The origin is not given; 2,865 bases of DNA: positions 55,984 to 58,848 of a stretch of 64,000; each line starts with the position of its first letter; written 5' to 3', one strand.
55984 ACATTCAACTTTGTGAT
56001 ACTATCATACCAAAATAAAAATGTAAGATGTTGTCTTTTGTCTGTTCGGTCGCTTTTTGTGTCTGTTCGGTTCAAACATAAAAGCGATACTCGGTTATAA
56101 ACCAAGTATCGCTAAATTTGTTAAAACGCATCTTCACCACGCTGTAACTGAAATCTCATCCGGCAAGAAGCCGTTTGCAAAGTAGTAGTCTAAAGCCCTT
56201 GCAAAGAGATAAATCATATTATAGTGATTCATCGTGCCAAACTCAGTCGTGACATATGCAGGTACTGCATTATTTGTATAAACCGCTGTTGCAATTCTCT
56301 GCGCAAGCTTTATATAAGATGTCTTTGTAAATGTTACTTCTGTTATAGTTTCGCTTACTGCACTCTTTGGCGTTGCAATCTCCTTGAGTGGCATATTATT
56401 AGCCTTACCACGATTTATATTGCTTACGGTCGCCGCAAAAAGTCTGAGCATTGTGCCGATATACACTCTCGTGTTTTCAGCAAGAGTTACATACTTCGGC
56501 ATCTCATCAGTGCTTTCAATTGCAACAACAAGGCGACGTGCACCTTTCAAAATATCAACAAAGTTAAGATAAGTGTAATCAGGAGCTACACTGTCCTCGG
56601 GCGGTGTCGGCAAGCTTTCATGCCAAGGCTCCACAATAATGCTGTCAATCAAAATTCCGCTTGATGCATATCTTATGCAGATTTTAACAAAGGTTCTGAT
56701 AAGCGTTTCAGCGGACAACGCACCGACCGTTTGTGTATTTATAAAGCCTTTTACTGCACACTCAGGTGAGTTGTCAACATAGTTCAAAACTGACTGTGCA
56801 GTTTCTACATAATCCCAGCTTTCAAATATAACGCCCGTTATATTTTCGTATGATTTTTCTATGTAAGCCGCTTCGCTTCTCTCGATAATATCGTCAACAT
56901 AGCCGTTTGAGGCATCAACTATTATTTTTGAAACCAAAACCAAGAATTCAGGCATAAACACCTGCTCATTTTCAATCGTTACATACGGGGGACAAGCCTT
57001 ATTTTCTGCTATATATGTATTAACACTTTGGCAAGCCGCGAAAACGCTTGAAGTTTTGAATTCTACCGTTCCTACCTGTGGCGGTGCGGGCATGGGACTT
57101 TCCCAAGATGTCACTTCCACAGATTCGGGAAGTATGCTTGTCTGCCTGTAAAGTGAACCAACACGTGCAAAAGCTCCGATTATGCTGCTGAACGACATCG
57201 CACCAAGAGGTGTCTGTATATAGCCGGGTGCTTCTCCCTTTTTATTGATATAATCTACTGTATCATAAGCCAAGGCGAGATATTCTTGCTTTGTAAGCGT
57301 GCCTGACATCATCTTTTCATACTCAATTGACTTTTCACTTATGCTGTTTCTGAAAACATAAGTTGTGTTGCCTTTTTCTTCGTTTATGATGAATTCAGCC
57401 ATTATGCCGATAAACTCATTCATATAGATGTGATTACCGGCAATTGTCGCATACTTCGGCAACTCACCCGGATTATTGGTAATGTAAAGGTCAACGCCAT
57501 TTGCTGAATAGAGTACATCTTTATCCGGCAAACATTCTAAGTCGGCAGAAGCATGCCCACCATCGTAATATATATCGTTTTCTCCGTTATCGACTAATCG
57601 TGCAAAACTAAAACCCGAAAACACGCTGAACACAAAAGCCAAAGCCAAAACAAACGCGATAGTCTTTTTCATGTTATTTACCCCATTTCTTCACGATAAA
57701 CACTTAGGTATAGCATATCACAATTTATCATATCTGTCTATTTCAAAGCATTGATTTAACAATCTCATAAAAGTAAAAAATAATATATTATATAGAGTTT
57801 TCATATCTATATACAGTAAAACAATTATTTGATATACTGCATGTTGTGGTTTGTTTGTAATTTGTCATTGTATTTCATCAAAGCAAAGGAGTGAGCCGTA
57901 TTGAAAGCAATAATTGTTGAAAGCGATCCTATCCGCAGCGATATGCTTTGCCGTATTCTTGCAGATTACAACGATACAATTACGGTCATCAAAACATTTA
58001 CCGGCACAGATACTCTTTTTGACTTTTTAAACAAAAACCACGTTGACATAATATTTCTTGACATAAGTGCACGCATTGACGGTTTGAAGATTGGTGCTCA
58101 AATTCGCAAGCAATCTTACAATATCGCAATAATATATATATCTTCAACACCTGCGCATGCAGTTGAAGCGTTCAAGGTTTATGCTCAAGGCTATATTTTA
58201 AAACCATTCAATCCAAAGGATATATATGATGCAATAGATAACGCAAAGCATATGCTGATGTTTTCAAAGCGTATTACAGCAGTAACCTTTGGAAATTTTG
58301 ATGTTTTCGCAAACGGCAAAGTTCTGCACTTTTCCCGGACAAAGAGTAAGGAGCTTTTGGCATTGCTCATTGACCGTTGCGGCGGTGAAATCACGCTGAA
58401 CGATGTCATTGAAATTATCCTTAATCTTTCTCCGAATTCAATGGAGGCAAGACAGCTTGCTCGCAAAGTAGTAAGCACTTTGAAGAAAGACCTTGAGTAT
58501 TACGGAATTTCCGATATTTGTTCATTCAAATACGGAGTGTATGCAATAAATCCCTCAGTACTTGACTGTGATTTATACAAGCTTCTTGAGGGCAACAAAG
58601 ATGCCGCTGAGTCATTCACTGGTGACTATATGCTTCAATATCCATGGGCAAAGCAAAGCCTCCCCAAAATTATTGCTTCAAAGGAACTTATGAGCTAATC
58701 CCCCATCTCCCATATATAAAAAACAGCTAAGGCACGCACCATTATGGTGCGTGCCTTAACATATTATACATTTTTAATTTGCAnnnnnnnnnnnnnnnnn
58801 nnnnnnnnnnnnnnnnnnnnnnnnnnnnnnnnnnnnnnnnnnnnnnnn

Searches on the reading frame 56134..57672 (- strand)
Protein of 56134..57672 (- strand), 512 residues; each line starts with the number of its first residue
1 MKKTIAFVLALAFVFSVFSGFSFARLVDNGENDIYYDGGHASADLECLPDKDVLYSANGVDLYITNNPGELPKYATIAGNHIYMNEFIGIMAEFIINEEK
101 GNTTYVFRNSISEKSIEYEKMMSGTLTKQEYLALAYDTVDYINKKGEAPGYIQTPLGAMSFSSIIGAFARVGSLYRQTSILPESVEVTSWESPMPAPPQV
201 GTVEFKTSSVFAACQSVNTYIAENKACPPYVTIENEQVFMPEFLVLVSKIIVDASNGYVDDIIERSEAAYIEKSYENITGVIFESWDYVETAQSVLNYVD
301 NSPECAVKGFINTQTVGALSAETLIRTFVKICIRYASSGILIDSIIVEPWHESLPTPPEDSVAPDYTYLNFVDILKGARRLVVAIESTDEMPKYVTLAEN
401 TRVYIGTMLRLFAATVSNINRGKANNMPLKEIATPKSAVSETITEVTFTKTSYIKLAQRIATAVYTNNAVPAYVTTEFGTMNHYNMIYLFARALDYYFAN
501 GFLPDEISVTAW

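Call 3: search_protein_families(library=pfam, proteins=[window:56134-57672:-], max_evalue=1)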
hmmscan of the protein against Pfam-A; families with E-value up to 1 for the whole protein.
window:56134-57672:- (512 aa): 2 families
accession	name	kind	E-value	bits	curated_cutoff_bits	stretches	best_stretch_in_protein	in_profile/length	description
PF09373.15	PMBR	-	4.9e-14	52.1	24.9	1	123-153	2-32/33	Pseudomurein-binding repeat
PF11310.13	DUF3113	-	0.1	13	25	1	63-84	37-58/60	Protein of unknown function (DUF3113)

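Call 4: search_protein_families(library=ncbifam, proteins=[window:56134-57672:-], max_evalue=1)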
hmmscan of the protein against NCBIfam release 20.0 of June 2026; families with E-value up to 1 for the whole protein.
window:56134-57672:- (512 aa): 0 families

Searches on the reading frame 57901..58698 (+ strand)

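Call 3: search_protein_families(library=pfam, proteins=[window:57901-58698:+], max_evalue=1)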
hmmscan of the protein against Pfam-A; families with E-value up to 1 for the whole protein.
window:57901-58698:+ (265 aa): 2 families
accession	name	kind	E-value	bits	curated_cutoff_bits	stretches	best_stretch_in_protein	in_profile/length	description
PF00072.30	Response_reg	-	7.3e-15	55.5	30.2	1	4-112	2-110/111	Response regulator receiver domain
PF21332.3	AmiR_N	-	0.19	12.2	27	1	46-110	39-105/111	AmiR, N-terminal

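Call 4: search_protein_families(library=ncbifam, proteins=[window:57901-58698:+], max_evalue=1)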
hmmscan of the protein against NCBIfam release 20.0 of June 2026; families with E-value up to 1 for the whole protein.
window:57901-58698:+ (265 aa): 53 families (the best 25 are shown)
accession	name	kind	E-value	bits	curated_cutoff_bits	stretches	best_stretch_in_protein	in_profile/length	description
NF010684.1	PRK14084.1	equivalog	6e-15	55.7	375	1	1-120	1-120/254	response regulator transcription factor LytR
NF008677.0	PRK11697.1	equivalog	3.3e-09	36.5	246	1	1-117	2-117/238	two-component system response regulator BtsR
NF007935.0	PRK10651.1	equivalog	5.2e-09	35.6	250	1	6-128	12-137/216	two-component system response regulator NarL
NF045944.1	ResRegRpaBCyano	equivalog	5.6e-09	35.7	330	1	28-199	23-208/229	response regulator transcription factor RpaB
NF033117.2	vanR_ACDEGLN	exception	7.8e-09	35.4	350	1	23-110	19-107/226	VanR-ABDEGLN family response regulator transcription factor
NF007005.1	PRK09468.1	equivalog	9.8e-08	31.7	331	1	2-113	5-116/237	osmolarity response regulator transcription factor OmpR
NF051850.1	RespRegRprY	equivalog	1.7e-07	30.9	370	1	15-160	15-172/234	response regulator transcription factor RprY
NF040689.1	MtrAB_MtrA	equivalog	2.8e-07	30.1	300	1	4-112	2-109/219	MtrAB system response regulator MtrA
NF041367.1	CheY_Halo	equivalog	4.1e-07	30.4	200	1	11-114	9-112/114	chemotaxis protein CheY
NF008469.0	PRK11361.1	equivalog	4.8e-07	28.8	714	1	4-128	8-132/461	acetoacetate metabolism transcriptional regulator AtoC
NF007403.0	PRK09935.1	equivalog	8.3e-07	28.8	271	1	3-113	6-118/210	fimbria biosynthesis transcriptional regulator FimZ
NF000404.1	vanR-D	exception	1.2e-06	28.3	500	1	23-114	23-114/232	vancomycin resistance response regulator transcription factor VanR-D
NF000401.1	vanR-A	exception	1.6e-06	27.7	500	1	23-136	23-134/231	vancomycin resistance response regulator transcription factor VanR-A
NF012227.0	AdeR_RR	equivalog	2.4e-06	27.2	340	1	24-155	33-167/239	efflux system response regulator transcription factor AdeR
NF007708.0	PRK10403.1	equivalog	2.7e-06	27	343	1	3-128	9-137/215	nitrate/nitrite response regulator protein NarP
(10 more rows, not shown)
